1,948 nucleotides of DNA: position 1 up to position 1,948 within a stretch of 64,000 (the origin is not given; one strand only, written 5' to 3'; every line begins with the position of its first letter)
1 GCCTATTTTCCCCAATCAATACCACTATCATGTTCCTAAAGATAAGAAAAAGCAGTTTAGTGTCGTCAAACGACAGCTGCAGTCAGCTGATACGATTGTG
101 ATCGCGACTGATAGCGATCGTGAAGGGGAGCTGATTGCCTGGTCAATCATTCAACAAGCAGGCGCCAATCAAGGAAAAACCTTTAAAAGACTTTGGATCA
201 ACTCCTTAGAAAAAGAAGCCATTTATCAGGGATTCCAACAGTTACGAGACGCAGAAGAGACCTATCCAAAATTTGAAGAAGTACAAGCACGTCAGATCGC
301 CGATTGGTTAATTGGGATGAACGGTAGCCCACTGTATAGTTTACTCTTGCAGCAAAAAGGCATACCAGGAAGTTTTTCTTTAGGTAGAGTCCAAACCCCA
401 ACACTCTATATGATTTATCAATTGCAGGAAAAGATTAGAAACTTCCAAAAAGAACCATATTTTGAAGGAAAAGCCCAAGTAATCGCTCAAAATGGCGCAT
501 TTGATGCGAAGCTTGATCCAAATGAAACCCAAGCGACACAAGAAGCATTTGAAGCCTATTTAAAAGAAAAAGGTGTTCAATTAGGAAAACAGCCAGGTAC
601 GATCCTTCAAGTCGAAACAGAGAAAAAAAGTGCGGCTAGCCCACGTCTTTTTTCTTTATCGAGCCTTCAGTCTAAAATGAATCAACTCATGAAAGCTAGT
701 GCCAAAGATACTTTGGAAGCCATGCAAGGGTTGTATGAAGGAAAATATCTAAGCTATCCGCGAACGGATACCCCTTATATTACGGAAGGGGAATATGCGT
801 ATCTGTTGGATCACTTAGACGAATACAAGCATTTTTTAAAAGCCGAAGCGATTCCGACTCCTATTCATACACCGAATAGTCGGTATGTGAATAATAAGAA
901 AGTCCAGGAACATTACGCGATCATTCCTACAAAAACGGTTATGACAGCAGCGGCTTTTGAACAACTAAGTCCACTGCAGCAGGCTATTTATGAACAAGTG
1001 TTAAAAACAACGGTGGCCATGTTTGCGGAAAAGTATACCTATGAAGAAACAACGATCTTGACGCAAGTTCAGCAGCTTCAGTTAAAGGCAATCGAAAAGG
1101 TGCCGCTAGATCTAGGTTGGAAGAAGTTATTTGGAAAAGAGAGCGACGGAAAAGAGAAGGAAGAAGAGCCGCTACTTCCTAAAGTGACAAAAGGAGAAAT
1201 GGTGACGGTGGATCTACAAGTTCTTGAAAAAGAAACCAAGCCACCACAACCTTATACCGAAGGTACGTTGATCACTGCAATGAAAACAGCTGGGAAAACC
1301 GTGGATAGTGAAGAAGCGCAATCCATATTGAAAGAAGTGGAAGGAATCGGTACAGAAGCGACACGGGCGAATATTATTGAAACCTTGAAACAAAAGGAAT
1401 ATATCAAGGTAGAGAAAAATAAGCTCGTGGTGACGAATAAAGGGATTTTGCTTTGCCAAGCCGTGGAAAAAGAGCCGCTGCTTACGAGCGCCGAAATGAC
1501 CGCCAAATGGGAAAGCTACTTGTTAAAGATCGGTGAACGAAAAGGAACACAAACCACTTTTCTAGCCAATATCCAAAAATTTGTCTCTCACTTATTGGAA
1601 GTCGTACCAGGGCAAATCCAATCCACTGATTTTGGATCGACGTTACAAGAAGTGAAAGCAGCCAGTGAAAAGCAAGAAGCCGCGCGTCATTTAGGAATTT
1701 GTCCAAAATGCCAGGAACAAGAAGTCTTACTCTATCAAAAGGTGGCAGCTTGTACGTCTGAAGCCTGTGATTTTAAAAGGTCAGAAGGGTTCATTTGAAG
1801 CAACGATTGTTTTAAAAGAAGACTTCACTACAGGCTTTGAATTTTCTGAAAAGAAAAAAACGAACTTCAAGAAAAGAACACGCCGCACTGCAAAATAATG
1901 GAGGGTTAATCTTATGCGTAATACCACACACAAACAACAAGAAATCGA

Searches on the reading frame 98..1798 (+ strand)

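Call 64: search_protein_families(library=pfam, proteins=[window:98-1798:+], max_evalue=0.001)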
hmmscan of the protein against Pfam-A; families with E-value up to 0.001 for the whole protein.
window:98-1798:+ (566 aa): 2 families
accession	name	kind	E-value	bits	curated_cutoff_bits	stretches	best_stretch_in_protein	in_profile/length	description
PF01131.25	Topoisom_bac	-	2e-94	317.4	35.1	1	58-489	6-410/411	DNA topoisomerase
PF01751.28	Toprim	-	5e-05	23.8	23.1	1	1-36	60-95/96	Toprim domain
